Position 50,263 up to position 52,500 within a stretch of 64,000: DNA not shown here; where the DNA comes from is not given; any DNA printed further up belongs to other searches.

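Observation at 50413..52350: Secreted fusion of two lactonase-type folds (MBL plus SMP-30/gluconolactonase) next to uxaC and NAD-dependent oxidoreductases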

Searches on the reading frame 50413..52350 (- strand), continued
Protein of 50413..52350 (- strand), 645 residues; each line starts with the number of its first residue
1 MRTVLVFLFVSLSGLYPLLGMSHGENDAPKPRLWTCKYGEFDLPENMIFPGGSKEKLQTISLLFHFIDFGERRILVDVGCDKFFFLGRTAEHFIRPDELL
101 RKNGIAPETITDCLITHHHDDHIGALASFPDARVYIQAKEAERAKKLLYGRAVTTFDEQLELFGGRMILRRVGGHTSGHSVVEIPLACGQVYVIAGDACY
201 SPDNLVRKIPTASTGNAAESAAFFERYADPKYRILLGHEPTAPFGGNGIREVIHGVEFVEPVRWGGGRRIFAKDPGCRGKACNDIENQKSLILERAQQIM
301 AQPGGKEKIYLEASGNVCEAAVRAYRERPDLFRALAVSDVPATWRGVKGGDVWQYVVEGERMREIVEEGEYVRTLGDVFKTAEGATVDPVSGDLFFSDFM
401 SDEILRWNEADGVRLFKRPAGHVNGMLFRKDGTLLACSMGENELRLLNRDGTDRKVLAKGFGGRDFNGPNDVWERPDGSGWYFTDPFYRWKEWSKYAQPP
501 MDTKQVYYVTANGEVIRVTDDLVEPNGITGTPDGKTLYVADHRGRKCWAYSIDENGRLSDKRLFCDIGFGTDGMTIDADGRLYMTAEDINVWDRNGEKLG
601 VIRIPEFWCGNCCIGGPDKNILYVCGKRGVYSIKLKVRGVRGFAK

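Call 18: search_protein_families(library=pfam, proteins=[P0008, P0009, P0010, P0012, P0014, P0007, P0011, P0017, P0013, P0018], max_evalue=0.001)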
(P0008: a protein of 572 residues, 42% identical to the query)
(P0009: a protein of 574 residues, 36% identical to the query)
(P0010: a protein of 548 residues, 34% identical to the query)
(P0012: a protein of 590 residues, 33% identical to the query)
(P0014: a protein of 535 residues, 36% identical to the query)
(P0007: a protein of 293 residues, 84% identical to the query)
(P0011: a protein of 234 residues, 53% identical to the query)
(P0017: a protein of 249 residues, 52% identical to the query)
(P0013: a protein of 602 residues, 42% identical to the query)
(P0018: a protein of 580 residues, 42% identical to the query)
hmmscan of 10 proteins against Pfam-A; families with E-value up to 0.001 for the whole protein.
P0008 (572 aa): 4 families
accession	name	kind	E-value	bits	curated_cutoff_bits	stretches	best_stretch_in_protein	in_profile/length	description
PF08450.18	SGL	-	1.8e-81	273.8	26.3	2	318-552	1-244/246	SMP-30/Gluconolactonase/LRE-like region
PF01731.26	Arylesterase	-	1.7e-11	44.6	21.3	1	159-212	35-85/86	Arylesterase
PF22701.2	Mala_s_1-like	-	9.4e-06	26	27.5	0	325-394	96-168/195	Mal s 1 allergenic protein-like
PF06739.17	SBBP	-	1.4e-05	25.3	20.5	0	229-241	17-29/38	Beta-propeller repeat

P0009 (574 aa): 3 families
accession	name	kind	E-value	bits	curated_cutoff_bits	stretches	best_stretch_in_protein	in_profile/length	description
PF08450.18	SGL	-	3.5e-73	246.7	26.3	2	264-502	1-245/246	SMP-30/Gluconolactonase/LRE-like region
PF01731.26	Arylesterase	-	3.3e-05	24.4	21.3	0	380-420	37-75/86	Arylesterase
PF06739.17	SBBP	-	0.00041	20.7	20.5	0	167-179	17-29/38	Beta-propeller repeat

P0010 (548 aa): 8 families
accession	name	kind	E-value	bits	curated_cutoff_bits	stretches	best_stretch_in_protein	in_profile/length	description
PF08450.18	SGL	-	2.9e-96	322.3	26.3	2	30-259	1-243/246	SMP-30/Gluconolactonase/LRE-like region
PF01731.26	Arylesterase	-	7.3e-12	45.8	21.3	1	413-452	44-83/86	Arylesterase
PF03088.22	Str_synth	-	1.1e-11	45.1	25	1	153-187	50-84/89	Strictosidine synthase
PF24684.1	Vgb_lyase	-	7.3e-08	32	50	0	65-182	182-286/290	Virginiamycin B lyase family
PF01436.27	NHL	-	3.7e-06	27.2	20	0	422-450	1-28/28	NHL repeat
PF25021.1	TEN_NHL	-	0.00021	20.8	27.1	0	201-232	139-170/357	Teneurin NHL domain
PF16819.11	DUF5074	-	0.00054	19.5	27.2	0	472-526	186-246/353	Domain of unknown function (DUF5074)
PF07494.17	Reg_prop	-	0.001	19.5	20.4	0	473-486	10-23/24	Two component regulator propeller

P0012 (590 aa): 6 families
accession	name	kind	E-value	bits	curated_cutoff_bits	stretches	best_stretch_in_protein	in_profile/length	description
PF08450.18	SGL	-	8.9e-74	248.6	26.3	2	49-287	1-245/246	SMP-30/Gluconolactonase/LRE-like region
PF01731.26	Arylesterase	-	2.3e-12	47.4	21.3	1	158-210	31-82/86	Arylesterase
PF03088.22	Str_synth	-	4.9e-09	36.6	25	0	160-211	34-86/89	Strictosidine synthase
PF07494.17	Reg_prop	-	2.3e-05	24.5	20.4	0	94-104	10-20/24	Two component regulator propeller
PF05787.19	PhoX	-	0.00035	20.3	24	0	89-124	429-467/515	Alkaline phosphatase PhoX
PF22701.2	Mala_s_1-like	-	0.00055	20.2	27.5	0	515-562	42-89/195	Mal s 1 allergenic protein-like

P0014 (535 aa): 2 families
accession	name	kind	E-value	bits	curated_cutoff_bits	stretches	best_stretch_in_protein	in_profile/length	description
PF08450.18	SGL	-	3.5e-65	220.5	26.3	3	5-187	51-244/246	SMP-30/Gluconolactonase/LRE-like region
PF01731.26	Arylesterase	-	4.4e-09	36.9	21.3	0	71-118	36-83/86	Arylesterase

P0007 (293 aa): 0 families

P0011 (234 aa): 2 families
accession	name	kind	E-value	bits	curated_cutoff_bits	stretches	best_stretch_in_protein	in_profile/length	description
PF00753.33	Lactamase_B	-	5.9e-11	43.1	22.7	1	48-206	10-182/196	Metallo-beta-lactamase superfamily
PF13483.12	Lactamase_B_3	-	0.00032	21.2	24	1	60-139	5-82/160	Beta-lactamase superfamily domain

P0017 (249 aa): 2 families
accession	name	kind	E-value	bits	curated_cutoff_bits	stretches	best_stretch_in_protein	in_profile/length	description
PF00753.33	Lactamase_B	-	3.6e-11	43.8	22.7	1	76-239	13-188/196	Metallo-beta-lactamase superfamily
PF12706.13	Lactamase_B_2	-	0.00027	21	27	1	79-145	1-64/200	Beta-lactamase superfamily domain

P0013 (602 aa): 4 families
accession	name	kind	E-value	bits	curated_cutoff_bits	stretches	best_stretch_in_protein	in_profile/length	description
PF14100.11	DUF6807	-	4.7e-70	236.7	27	1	37-315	2-269/270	Family of unknown function (DUF6807)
PF08450.18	SGL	-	1.6e-38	133.2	26.3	1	346-587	1-244/246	SMP-30/Gluconolactonase/LRE-like region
PF03088.22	Str_synth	-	3.5e-05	24.3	25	0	433-509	1-80/89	Strictosidine synthase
PF01731.26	Arylesterase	-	5.1e-05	23.8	21.3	0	475-514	43-82/86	Arylesterase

P0018 (580 aa): 6 families
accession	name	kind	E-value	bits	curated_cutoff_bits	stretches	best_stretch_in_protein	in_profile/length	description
PF08450.18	SGL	-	1.3e-38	133.5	26.3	1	323-563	1-244/246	SMP-30/Gluconolactonase/LRE-like region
PF20434.5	BD-FAE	-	1.8e-12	47.7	26.8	1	65-184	1-117/215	BD-FAE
PF07859.19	Abhydrolase_3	-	1.9e-11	44.6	25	1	132-210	47-116/210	alpha/beta hydrolase fold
PF00326.27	Peptidase_S9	-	6.9e-09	35.9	22.6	0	224-276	143-196/213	Prolyl oligopeptidase family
PF01738.24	DLH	-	2e-06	28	21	1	146-276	86-196/217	Dienelactone hydrolase family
PF24684.1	Vgb_lyase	-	8.1e-05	22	50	1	330-401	63-136/290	Virginiamycin B lyase family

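Call 21: search_protein_families(library=pfam, proteins=[P0020, P0022, P0023, P0025, P0026, P0027, P0035, P0037, P0059, P0077], max_evalue=0.0001)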
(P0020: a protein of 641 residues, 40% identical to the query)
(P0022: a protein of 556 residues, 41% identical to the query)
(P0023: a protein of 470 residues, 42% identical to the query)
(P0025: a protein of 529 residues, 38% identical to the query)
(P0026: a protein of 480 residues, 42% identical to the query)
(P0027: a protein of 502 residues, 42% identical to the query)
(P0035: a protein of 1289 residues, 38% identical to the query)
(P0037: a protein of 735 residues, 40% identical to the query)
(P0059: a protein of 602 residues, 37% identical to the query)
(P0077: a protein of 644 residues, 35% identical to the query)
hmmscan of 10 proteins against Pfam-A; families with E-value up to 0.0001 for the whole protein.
P0020 (641 aa): 2 families
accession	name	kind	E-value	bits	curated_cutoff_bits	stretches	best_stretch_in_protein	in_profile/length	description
PF01263.26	Aldose_epim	-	4.3e-83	279.6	27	1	327-637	2-298/299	Aldose 1-epimerase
PF08450.18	SGL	-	3.5e-41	141.8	26.3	1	45-288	1-245/246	SMP-30/Gluconolactonase/LRE-like region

P0022 (556 aa): 4 families
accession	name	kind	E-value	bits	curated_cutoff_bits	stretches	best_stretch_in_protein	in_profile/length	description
PF08450.18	SGL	-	2.3e-37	129.4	26.3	1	32-272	1-244/246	SMP-30/Gluconolactonase/LRE-like region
PF13385.13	Laminin_G_3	-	4.9e-22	79.1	27.6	1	395-551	1-150/151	Concanavalin A-like lectin/glucanases superfamily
PF00404.24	Dockerin_1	-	1.4e-06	28.8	22.9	1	291-340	3-55/57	Dockerin type I domain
PF02210.31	Laminin_G_2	-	3.1e-06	28.1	22.9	1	471-541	46-123/126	Laminin G domain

P0023 (470 aa): 1 family
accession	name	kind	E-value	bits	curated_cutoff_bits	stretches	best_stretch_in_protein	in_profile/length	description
PF08450.18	SGL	-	4.8e-41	141.4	26.3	1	211-450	1-244/246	SMP-30/Gluconolactonase/LRE-like region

P0025 (529 aa): 5 families
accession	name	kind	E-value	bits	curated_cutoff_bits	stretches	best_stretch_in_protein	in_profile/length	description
PF08450.18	SGL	-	1.2e-38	133.6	26.3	1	43-283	1-244/246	SMP-30/Gluconolactonase/LRE-like region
PF13483.12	Lactamase_B_3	-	1.7e-24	87.1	24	1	327-502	1-160/160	Beta-lactamase superfamily domain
PF12706.13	Lactamase_B_2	-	1.8e-16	60.8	27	1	356-503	24-200/200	Beta-lactamase superfamily domain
PF01731.26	Arylesterase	-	4.4e-06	27.2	21.3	0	161-211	34-82/86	Arylesterase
PF22701.2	Mala_s_1-like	-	7.4e-05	23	27.5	0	50-142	96-192/195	Mal s 1 allergenic protein-like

P0026 (480 aa): 3 families
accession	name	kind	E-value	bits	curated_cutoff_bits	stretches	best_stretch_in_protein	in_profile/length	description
PF08450.18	SGL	-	2.4e-41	142.4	26.3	1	62-312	1-244/246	SMP-30/Gluconolactonase/LRE-like region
PF19780.4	DUF6265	-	1.2e-18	68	23.8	1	338-422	1-84/116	Domain of unknown function (DUF6265)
PF13360.13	PQQ_2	-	4.4e-05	23.7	27.6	0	48-133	11-94/233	Outer membrane protein assembly factor BamB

P0027 (502 aa): 2 families
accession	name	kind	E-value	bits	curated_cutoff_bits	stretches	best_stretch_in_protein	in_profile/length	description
PF08450.18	SGL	-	2.1e-41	142.6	26.3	1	250-488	1-244/246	SMP-30/Gluconolactonase/LRE-like region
PF01731.26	Arylesterase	-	6.7e-05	23.5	21.3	0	377-416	43-82/86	Arylesterase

P0035 (1289 aa): 3 families
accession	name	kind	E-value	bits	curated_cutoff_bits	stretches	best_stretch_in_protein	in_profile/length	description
PF08450.18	SGL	-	8.8e-42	143.8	26.3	1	1035-1270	1-244/246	SMP-30/Gluconolactonase/LRE-like region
PF01731.26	Arylesterase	-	3.2e-06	27.7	21.3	0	1152-1202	37-86/86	Arylesterase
PF24684.1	Vgb_lyase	-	2.2e-05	23.9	50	1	1041-1207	104-257/290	Virginiamycin B lyase family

P0037 (735 aa): 3 families
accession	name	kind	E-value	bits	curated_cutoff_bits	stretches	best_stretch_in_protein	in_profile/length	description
PF08450.18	SGL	-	6.1e-46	157.5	26.3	1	472-706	1-244/246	SMP-30/Gluconolactonase/LRE-like region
PF00149.33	Metallophos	-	4.9e-07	30.8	21.5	1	102-357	6-190/191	Calcineurin-like phosphoesterase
PF16656.11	Pur_ac_phosph_N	-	4.1e-05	24.5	30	1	15-76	12-81/93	Purple acid Phosphatase, N-terminal domain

P0059 (602 aa): 2 families
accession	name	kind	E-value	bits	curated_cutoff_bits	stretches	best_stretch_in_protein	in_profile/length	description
PF02424.20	ApbE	-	3.4e-64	217.4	25.6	1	33-297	1-249/266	ApbE family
PF08450.18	SGL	-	7.3e-32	111.4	26.3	1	351-591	1-244/246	SMP-30/Gluconolactonase/LRE-like region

P0077 (644 aa): 3 families
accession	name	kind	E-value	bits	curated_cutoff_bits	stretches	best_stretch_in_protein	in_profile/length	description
PF08450.18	SGL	-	1.1e-44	153.3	26.3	1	384-623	1-244/246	SMP-30/Gluconolactonase/LRE-like region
PF00756.26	Esterase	-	6.9e-22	78.9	22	1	142-289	1-149/251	Putative esterase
PF02922.24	CBM_48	-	9.9e-05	23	22.4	0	30-93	6-69/83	Carbohydrate-binding module 48 (Isoamylase N-terminal domain)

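Call 34: find_related_loci(query=window:50413-52350:-, collection=genome_contigs, flank=10000)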
Query window:50413-52350:- (645 aa) in genome_contigs; peptide patterns used: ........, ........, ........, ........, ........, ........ (x = any residue, [..] = any of these).
599 stretches matched a pattern (row limit reached: there are more); 146 encode a relative of the query (tblastn E <= 1e-3); the best 80 are kept; 80 distinct loci.
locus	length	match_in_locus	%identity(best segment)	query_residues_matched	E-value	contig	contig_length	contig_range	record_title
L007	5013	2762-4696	100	1-645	0e+0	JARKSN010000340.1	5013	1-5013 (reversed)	MAG: Candidatus Hydrogenedentota bacterium isolate Seed_maxbin.076 k141_584205, whole genome shotgun sequence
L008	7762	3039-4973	99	1-645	0e+0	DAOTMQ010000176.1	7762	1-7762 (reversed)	MAG TPA_asm: Kiritimatiellia bacterium isolate AMR_MDS_2917 NODE_9228_length_7762_cov_9.999740, whole genome shotgun seq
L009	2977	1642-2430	31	364-639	1e-27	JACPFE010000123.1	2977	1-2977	MAG: Deltaproteobacteria bacterium isolate NC_groundwater_353_Ag_B-0.1um_57_11 GD18-4_B1_scaffold_192603, whole genome s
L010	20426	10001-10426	32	110-236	3e-9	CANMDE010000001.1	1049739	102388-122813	uncultured Rhodobacteraceae bacterium isolate 2-988-3Z.fasta genome assembly, contig: NODE_1, whole genome shotgun seque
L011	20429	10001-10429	35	110-237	4e-9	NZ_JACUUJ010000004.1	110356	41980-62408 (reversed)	MAG: Yoonia sp. isolate Kmv28 NODE_40_length_110356_cov_11.197831, whole genome shotgun sequence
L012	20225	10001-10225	44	109-185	7e-8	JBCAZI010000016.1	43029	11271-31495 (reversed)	MAG: Pseudomonadota bacterium isolate J06563_7 NODE_16_length_43029_cov_18.927454, whole genome shotgun sequence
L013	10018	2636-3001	29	110-241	3e-7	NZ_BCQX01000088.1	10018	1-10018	Globicatella sanguinis NBRC 15551, whole genome shotgun sequence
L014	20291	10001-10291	40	109-192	3e-7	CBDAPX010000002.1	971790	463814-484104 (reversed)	MAG: Paracoccaceae bacterium isolate 350b2efe-0a6b-4517-9abd-7d936c5c7035 genome assembly, contig: contig_2, whole genom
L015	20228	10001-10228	43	110-185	4e-7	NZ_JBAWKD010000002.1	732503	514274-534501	Frigidibacter sp. MR17.14 Scaffold2, whole genome shotgun sequence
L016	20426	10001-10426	27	66-201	7e-7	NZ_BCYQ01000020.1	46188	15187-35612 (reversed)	Moraxella oblonga NBRC 102422, whole genome shotgun sequence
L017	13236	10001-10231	39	109-185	1e-6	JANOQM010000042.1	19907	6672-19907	MAG: Rhodobacterales bacterium isolate VAR_4_metabat_340_sub VAR_4_k141_3042251, whole genome shotgun sequence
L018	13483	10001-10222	37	110-185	1e-6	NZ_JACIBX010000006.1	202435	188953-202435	Limimaricola variabilis strain CECT 8572 Ga0372421_06, whole genome shotgun sequence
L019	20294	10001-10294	34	109-192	1e-6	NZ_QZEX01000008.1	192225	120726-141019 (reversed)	Chachezhania antarctica strain SM1703 scaffold8, whole genome shotgun sequence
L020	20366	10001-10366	28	110-241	1e-6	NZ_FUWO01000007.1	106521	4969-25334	Globicatella sulfidifaciens DSM 15739, whole genome shotgun sequence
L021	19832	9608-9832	38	109-185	2e-6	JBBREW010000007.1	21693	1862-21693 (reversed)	MAG: Rhodobacterales bacterium isolate Co_metawrap_2532 Cmw_2532_k141_7818973_length_21693_cov_16.8138, whole genome sho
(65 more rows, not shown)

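Call 35: find_encoding_contigs(protein=P0007, flank=10000, max_places=3)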
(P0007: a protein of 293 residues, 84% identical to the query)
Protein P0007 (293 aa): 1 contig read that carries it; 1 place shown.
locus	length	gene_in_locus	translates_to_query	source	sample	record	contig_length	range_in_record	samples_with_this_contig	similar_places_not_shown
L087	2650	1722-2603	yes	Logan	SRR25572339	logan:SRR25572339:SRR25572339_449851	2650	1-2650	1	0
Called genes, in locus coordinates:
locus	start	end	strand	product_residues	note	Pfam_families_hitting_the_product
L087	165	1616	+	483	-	-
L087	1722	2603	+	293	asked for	-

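Call 63: find_encoding_contigs(protein=P0008, flank=6000, max_places=3)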
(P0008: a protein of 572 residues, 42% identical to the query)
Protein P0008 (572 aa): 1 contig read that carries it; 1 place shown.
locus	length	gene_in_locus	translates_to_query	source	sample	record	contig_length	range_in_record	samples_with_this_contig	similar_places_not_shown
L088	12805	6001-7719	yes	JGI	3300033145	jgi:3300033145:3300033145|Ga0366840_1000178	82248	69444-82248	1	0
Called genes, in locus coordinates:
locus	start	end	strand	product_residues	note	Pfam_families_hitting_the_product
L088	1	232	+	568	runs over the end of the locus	PF05157:MshEN, PF00437:T2SSE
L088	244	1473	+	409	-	PF00482:T2SSF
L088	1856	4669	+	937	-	PF00150:Cellulase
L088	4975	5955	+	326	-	PF03279:Lip_A_acyltrans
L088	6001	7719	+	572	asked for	PF01731:Arylesterase (faint), PF06739:SBBP (faint), PF08450:SGL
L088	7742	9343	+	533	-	PF00474:SSF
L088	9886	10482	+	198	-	PF02632:BioY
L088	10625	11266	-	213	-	PF03783:CsgG (faint)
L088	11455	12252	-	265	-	PF01261:AP_endonuc_2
